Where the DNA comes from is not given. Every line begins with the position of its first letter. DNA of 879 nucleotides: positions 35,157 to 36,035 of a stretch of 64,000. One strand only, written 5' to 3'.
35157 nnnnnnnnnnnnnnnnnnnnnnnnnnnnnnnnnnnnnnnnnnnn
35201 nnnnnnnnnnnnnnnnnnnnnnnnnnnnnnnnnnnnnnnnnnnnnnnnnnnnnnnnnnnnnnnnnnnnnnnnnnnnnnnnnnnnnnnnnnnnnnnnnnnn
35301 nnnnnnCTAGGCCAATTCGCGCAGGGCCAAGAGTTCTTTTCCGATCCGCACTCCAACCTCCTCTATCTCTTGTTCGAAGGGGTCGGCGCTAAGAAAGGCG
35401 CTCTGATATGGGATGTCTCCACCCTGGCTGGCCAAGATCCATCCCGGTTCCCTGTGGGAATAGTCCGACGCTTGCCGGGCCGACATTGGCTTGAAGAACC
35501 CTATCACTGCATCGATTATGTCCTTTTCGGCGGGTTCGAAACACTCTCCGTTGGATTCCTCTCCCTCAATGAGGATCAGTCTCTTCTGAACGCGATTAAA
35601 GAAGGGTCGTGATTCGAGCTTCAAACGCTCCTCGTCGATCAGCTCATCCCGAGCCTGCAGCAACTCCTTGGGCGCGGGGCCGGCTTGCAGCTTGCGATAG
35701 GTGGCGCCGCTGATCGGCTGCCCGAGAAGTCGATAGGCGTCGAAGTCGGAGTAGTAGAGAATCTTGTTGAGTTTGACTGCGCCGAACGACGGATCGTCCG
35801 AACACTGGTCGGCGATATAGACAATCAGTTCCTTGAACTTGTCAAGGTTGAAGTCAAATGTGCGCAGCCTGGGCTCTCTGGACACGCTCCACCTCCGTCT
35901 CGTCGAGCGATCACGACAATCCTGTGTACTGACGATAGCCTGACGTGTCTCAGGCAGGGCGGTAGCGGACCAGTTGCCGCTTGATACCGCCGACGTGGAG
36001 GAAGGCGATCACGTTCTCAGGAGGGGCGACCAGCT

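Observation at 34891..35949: AT-richer Panacea-domain toxin–antitoxin candidate inserted exactly between two tandem P450 paralogues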

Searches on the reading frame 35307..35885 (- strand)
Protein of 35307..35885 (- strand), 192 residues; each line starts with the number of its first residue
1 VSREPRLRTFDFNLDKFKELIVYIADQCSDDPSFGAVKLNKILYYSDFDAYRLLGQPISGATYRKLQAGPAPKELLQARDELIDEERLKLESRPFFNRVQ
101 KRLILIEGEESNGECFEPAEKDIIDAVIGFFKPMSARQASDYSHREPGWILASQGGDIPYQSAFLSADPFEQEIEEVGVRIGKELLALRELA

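Call 4: search_protein_families(library=pfam, proteins=[window:35307-35885:-], max_evalue=1)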
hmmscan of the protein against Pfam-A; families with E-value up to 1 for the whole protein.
window:35307-35885:- (192 aa): 1 family
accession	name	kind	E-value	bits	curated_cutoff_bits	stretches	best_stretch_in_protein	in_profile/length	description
PF13274.11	SocA_Panacea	-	3.7e-18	66.9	25.7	1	39-149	1-112/113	Antitoxin SocA-like, Panacea domain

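Call 5: search_protein_families(library=ncbifam, proteins=[window:35307-35885:-], max_evalue=1)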
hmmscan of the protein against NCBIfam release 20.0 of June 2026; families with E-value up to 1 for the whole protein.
window:35307-35885:- (192 aa): 0 families

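Call 6: search_protein_families(library=padloc, proteins=[window:35307-35885:-], max_evalue=1)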
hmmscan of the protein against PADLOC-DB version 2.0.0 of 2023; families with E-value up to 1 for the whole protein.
window:35307-35885:- (192 aa): 0 families

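Call 7: search_protein_families(library=phrogs, proteins=[window:35307-35885:-], max_evalue=1)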
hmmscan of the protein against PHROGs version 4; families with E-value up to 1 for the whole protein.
window:35307-35885:- (192 aa): 2 families
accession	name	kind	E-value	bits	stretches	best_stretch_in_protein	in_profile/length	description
phrog_1281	-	unknown function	1.7e-15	58.2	1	13-163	6-139/195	-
phrog_10390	-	unknown function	0.022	15.3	1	36-154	167-275/299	-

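Call 9: find_homologous_proteins(query=window:35307-35885:-)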
Query window:35307-35885:- (192 aa): 161 proteins with E <= 0.001 among 300 candidates; the best 120 are listed.
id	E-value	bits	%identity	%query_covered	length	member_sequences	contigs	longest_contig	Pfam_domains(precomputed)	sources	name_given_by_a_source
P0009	7.4e-122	422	100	100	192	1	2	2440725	PF13274.12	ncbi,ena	-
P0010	5.4e-88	312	76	98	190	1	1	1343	PF13274.12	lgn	-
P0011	1.0e-87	311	72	98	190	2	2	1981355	PF13274.12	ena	-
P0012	1.3e-86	307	76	98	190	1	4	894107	PF13274.12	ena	-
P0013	1.6e-85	304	72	98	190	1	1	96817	PF13274.12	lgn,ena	-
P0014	1.7e-82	294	70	99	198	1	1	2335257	PF13274.12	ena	-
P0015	1.6e-81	291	69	99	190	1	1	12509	PF13274.12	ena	-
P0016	3.9e-80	286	68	98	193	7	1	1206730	PF13274.12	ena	-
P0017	5.7e-77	276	67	98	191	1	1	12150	PF13274.12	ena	-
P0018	6.2e-77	276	65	98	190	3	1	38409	PF13274.12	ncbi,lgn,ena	-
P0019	1.7e-76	274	64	98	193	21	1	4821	PF13274.12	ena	-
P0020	6.3e-75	269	63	100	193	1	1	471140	PF13274.12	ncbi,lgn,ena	-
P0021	6.8e-75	269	72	92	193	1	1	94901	PF13274.12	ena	-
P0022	1.0e-74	268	62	99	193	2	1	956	PF13274.12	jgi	-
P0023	1.0e-74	268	62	100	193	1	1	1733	PF13274.12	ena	-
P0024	1.2e-74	268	64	99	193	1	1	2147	PF13274.12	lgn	-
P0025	5.0e-74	266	63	99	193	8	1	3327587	PF13274.12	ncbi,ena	-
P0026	7.4e-74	266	63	99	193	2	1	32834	PF13274.12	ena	-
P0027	1.1e-73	265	64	99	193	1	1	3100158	PF13274.12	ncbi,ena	-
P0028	1.5e-73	265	62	99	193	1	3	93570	PF13274.12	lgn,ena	-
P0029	2.3e-73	264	64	97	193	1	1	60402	PF13274.12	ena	-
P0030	4.7e-73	263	62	99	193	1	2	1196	PF13274.12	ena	-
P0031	4.7e-73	263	69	92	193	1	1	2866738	PF13274.12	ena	-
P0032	1.8e-72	261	63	97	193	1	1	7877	PF13274.12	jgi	jgi:hypothetical protein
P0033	1.6e-71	258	62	98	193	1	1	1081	PF13274.12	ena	-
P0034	8.2e-71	256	61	99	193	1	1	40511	PF13274.12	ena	-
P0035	8.0e-69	249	60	97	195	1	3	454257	PF13274.12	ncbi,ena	-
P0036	3.4e-67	244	59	98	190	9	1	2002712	PF13274.12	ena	-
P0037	4.5e-67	243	62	92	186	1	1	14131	PF13274.12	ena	-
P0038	7.7e-66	239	58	98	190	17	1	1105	PF13274.12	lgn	-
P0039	8.3e-66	239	58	98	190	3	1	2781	PF13274.12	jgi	-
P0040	3.1e-65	237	58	99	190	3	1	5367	PF13274.12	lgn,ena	-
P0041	4.5e-65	237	57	98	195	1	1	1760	PF13274.12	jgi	-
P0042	4.7e-65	237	59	98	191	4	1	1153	PF13274.12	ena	-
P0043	1.1e-64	236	57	98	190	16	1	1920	PF13274.12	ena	-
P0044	3.5e-64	234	59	98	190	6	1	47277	PF13274.12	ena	-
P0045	3.9e-64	234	57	98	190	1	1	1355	PF13274.12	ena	-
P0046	4.0e-64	234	57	98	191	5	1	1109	PF13274.12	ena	-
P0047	6.3e-64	233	56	99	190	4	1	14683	PF13274.12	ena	-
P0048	7.9e-64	233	59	98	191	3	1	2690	PF13274.12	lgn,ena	-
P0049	1.1e-63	232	59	98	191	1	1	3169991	PF13274.12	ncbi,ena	-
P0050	1.4e-63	232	55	98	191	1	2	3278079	PF13274.12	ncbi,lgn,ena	-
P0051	1.6e-62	229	55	97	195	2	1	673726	PF13274.12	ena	-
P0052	3.3e-61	224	67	78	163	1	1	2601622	PF13274.12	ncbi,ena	-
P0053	5.7e-61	224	55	99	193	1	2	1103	PF13274.12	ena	-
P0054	6.2e-61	223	56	98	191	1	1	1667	PF13274.12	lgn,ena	-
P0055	1.0e-60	223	54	98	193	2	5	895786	PF13274.12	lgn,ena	-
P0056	1.1e-59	219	54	98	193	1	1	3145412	PF13274.12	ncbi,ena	-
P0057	1.4e-59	219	54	98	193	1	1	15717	PF13274.12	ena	-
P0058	2.6e-59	218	56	93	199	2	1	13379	PF13274.12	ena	-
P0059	2.7e-59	218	55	92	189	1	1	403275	PF13274.12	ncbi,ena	-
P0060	5.9e-59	217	55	97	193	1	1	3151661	PF13274.12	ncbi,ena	-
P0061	9.4e-59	216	56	92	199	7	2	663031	PF13274.12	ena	-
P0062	2.4e-58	215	55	98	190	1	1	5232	PF13274.12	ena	-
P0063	2.9e-58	215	54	92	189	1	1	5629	PF13274.12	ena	-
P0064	4.8e-58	214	55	93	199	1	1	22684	PF13274.12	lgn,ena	-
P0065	8.5e-58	213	54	94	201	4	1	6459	PF13274.12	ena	-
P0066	1.2e-57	213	55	97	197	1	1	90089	PF13274.12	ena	-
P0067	1.5e-57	212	54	93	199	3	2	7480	PF13274.12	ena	-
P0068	1.6e-56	209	51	97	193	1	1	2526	PF13274.12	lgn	-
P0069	1.4e-55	206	52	98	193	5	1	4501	PF13274.12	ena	-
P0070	2.6e-55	205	54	93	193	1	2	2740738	PF13274.12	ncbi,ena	-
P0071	5.7e-55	204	52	95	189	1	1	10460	PF13274.12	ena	-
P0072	1.6e-54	203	53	92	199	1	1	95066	PF13274.12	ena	-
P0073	3.1e-54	202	54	89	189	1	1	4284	PF13274.12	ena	-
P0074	5.2e-54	201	53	98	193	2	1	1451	PF13274.12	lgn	-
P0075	8.9e-54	200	51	94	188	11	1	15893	PF13274.12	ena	-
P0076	1.1e-53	200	50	95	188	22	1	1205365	PF13274.12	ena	-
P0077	1.2e-53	200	53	96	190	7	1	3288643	PF13274.12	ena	-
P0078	1.5e-51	193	50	98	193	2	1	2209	PF13274.12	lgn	-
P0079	2.1e-51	192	55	86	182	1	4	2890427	PF13274.12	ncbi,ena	-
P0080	4.3e-51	191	67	70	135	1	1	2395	PF13274.12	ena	-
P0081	5.8e-51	191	51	90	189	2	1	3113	PF13274.12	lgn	-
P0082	1.1e-50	190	53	87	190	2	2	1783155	PF13274.12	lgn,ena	-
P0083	1.4e-50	190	50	96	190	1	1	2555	PF13274.12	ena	-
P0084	2.4e-50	189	53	90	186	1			PF13274.12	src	-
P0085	1.9e-49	186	49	96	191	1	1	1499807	PF13274.12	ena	-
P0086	2.8e-49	185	53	91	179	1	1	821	PF13274.12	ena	-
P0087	1.0e-48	184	54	86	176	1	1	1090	PF13274.12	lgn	-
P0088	1.2e-48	183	53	91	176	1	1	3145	PF13274.12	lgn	-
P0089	1.4e-48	183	50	93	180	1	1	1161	PF13274.12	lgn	-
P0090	2.4e-48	182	51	91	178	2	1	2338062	PF13274.12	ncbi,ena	-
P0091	6.8e-48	181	50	91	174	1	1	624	PF13274.12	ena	-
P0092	1.2e-47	180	52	89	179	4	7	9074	PF13274.12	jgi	jgi:uncharacterized phage-associated protein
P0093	1.8e-47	180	49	96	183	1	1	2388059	PF13274.12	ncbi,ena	-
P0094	7.0e-47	178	51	91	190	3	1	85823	PF13274.12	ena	-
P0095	9.9e-47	177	51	86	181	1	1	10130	PF13274.12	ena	-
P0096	1.2e-46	177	47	96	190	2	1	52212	PF13274.12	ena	-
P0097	1.7e-46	176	52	86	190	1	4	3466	PF13274.12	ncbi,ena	-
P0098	1.9e-46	176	47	96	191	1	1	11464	PF13274.12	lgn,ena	-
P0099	3.0e-46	176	50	93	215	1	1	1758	PF13274.12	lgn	-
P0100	4.8e-46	175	69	60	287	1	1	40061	PF13274.12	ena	-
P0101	6.1e-46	175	51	89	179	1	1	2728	PF13274.12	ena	-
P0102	8.2e-46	174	50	92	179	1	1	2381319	PF13274.12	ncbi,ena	-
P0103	1.6e-45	173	52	86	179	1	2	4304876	PF13274.12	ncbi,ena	-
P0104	2.8e-45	172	49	91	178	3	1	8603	PF13274.12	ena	-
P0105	7.3e-45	171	48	90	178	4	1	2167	PF13274.12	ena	-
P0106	9.3e-45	171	51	86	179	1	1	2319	PF13274.12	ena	-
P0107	2.9e-44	169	50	86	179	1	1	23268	PF13274.12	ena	-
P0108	5.9e-44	168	47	90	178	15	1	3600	PF13274.12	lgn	-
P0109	6.5e-44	168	50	86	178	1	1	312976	PF13274.12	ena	-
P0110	6.6e-44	168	48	90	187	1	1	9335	PF13274.12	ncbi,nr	ncbi:MAG: SocA family protein [Chloroflexi bacterium]|nr:SocA family protein [Chloroflexota bacteriu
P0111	7.2e-44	168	49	86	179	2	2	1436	PF13274.12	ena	-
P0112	4.8e-43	165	48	84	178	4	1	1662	PF13274.12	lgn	-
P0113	1.5e-42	163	48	86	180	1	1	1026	PF13274.12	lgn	-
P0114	1.2e-41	161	49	95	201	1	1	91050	PF13274.12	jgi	jgi:hypothetical protein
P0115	1.8e-41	160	48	93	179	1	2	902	PF13274.12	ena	-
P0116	2.5e-41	160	46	92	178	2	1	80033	PF13274.12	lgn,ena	-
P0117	2.7e-41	159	48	91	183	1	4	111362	PF13274.12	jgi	jgi:uncharacterized phage-associated protein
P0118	4.0e-41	159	47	90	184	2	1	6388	PF13274.12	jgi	-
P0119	1.2e-40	157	50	89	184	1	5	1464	PF13274.12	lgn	-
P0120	2.0e-40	157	46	90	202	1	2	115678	PF13274.12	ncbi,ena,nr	ncbi:MAG: SocA family protein [Chloroflexi bacterium]|nr:SocA family protein [Chloroflexota bacteriu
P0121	2.8e-40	156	47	81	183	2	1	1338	PF13274.12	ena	-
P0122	2.8e-40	156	50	83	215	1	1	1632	PF13274.12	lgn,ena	-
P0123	1.1e-39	154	47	91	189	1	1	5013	PF13274.12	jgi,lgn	jgi:hypothetical protein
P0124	1.6e-39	154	48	88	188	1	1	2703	PF13274.12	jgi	jgi:hypothetical protein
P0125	2.3e-39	153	45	92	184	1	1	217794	PF13274.12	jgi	jgi:hypothetical protein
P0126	3.8e-39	152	44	92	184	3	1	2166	PF13274.12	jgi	jgi:hypothetical protein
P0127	5.5e-39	152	46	90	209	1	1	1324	PF13274.12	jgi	jgi:hypothetical protein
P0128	5.7e-39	152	47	90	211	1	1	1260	PF13274.12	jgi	-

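Call 27: find_encoding_contigs(protein=P0025, flank=5000, max_places=2)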
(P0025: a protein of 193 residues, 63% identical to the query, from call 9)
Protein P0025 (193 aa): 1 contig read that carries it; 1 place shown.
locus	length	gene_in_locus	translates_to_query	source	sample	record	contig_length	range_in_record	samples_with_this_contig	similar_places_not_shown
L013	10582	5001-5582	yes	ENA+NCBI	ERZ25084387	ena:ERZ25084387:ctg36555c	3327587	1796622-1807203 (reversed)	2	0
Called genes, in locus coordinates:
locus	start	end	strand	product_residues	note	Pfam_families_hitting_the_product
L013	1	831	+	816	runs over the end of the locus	PF17764:PriA_3primeBD, PF04851:ResIII, PF00270:DEAD, PF18319:Zn_ribbon_PriA, PF00271:Helicase_C, PF18074:PriA_C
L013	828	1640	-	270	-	PF01925:TauE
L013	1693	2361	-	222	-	PF01987:AIM24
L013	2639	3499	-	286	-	PF00561:Abhydrolase_1, PF12697:Abhydrolase_6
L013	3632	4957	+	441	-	PF00067:p450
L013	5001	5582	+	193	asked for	PF13274:SocA_Panacea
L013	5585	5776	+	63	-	-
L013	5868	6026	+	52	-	-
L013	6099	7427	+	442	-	PF00067:p450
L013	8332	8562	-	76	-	-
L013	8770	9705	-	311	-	PF09571:RE_XcyI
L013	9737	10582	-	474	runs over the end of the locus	PF01555:N6_N4_Mtase (faint)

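Call 28: find_encoding_contigs(protein=P0050, flank=5000, max_places=2)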
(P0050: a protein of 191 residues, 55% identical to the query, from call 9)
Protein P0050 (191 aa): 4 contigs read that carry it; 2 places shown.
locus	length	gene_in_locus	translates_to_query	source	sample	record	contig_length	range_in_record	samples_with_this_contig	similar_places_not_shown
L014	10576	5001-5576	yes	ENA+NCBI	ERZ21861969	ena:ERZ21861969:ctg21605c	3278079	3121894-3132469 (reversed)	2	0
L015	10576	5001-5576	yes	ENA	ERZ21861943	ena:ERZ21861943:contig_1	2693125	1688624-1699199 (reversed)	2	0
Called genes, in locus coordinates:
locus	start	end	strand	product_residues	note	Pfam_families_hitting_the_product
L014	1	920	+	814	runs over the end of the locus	PF17764:PriA_3primeBD, PF04851:ResIII, PF00270:DEAD, PF18319:Zn_ribbon_PriA (weak), PF00271:Helicase_C, PF18074:PriA_C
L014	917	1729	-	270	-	PF01925:TauE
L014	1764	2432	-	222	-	PF01987:AIM24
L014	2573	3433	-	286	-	PF00561:Abhydrolase_1, PF12697:Abhydrolase_6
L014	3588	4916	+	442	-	PF00067:p450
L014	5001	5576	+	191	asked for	PF13274:SocA_Panacea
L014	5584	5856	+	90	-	-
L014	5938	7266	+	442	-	PF00067:p450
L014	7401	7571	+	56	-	-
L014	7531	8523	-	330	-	PF09571:RE_XcyI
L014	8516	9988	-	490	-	-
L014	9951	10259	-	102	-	-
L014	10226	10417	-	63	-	PF13459:Fer4_15, PF13370:Fer4_13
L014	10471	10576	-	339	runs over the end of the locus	PF00296:Bac_luciferase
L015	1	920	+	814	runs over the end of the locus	PF17764:PriA_3primeBD, PF04851:ResIII, PF00270:DEAD, PF18319:Zn_ribbon_PriA (weak), PF00271:Helicase_C, PF18074:PriA_C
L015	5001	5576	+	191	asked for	PF13274:SocA_Panacea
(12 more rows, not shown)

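Call 33: find_related_loci(query=A3, collection=genome_contigs, flank=6000)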
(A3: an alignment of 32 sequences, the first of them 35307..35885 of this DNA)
Query A3 (192 aa) in genome_contigs; peptide patterns used: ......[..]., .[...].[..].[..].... (x = any residue, [..] = any of these).
518 stretches matched a pattern; 192 encode a relative of the query (tblastn E <= 1e-3); the best 80 are kept; 80 distinct loci.
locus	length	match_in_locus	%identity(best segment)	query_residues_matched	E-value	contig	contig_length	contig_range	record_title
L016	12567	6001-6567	66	1-189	2e-84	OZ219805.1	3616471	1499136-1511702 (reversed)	MAG: Dehalococcoidia bacterium isolate c58c6e01-4a6e-4794-97be-e35f15c585e3 genome assembly, chromosome: 3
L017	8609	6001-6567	65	1-189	6e-82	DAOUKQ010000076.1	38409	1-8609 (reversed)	MAG TPA_asm: Dehalococcoidia bacterium isolate S7_353 k113_261404, whole genome shotgun sequence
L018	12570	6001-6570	63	1-190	6e-80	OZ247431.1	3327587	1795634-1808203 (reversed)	MAG: Dehalococcoidia bacterium isolate c15901d5-d28f-4d5c-bcfc-8c60e7bd0c97 genome assembly, chromosome: 1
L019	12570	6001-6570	63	1-190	4e-79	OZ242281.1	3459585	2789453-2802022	MAG: Dehalococcoidia bacterium isolate 5b41c312-3693-4c79-a24d-842b6111755b genome assembly, chromosome: 1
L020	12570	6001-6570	64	1-190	6e-78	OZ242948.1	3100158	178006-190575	MAG: Dehalococcoidia bacterium isolate a0c66c6a-f5ff-452f-b709-ec8565f303fe genome assembly, chromosome: 1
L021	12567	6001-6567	60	1-189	2e-73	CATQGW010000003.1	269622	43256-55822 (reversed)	MAG: uncultured Dehalococcoidia bacterium isolate 6a0e96f9-4ae1-4976-a57e-aaa65d381751 genome assembly, contig: contig_3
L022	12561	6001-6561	60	4-190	2e-73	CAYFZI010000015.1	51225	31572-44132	MAG TPA_asm: uncultured Dehalococcoidia bacterium isolate ERP110561_co1_17 genome assembly, contig: NODE_456_length_5122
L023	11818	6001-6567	59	1-189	3e-72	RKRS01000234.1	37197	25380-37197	MAG: Dehalococcoidia bacterium isolate PNGco_C_binSS7 scaffold_78, whole genome shotgun sequence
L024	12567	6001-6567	58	1-189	5e-71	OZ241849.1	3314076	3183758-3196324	MAG: Dehalococcoidia bacterium isolate e0324ba9-04d6-4c46-83e9-6adffe65d82a genome assembly, chromosome: 1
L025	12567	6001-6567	60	1-189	3e-71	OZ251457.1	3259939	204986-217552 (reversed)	MAG: Dehalococcoidia bacterium isolate 625aef2d-bb65-4528-802e-f9b0f5c04a3f genome assembly, chromosome: 1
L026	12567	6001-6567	58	1-189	1e-70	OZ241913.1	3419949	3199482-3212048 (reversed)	MAG: Dehalococcoidia bacterium isolate 665203e5-4de3-409e-b258-c822a43d9238 genome assembly, chromosome: 1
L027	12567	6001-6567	55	1-189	2e-69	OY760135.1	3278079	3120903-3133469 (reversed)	MAG: Dehalococcoidia bacterium isolate 28bbf505-4b8f-49ae-a3a4-61061bf7583c genome assembly, chromosome: 1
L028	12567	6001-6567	59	1-189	5e-69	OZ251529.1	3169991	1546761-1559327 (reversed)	MAG: Dehalococcoidia bacterium isolate 64543fda-5a3a-48f4-bbbd-4b73dd240877 genome assembly, chromosome: 1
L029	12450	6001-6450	67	1-150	3e-66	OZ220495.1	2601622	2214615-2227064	MAG: Dehalococcoidia bacterium isolate 23c5d8d9-c01e-4714-bf51-3e77b66f12ef genome assembly, chromosome: 1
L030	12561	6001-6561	55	1-187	6e-66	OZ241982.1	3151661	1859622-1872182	MAG: Dehalococcoidia bacterium isolate a2993f7c-5a6d-48af-91e8-092aec37f8f7 genome assembly, chromosome: 1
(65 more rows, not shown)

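Call 79: search_solved_structures(query=A3, max_evalue=0.01)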
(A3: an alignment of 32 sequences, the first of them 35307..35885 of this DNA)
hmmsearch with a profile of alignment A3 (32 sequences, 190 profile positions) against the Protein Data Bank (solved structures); distinct sequences matched with E-value up to 0.01: 0.

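Call 83: find_related_loci(query=A3, collection=viral_contigs, flank=4000)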
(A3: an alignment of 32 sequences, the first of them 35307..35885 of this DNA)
Query A3 (192 aa) in viral_contigs; peptide patterns used: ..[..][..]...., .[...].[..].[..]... (x = any residue, [..] = any of these).
35 stretches matched a pattern; 6 encode a relative of the query (tblastn E <= 1e-3); 6 distinct loci.
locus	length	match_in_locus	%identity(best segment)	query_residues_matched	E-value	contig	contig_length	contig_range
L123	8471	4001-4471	41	14-172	4e-33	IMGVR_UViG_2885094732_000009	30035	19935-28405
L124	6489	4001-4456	40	13-166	8e-33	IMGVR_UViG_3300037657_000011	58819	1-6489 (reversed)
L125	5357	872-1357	40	10-172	2e-32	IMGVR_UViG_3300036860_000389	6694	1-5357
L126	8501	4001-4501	36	13-181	4e-30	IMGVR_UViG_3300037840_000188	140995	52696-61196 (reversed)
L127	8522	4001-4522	31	15-187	2e-23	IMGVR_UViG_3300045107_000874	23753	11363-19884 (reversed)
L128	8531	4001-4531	33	5-185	4e-18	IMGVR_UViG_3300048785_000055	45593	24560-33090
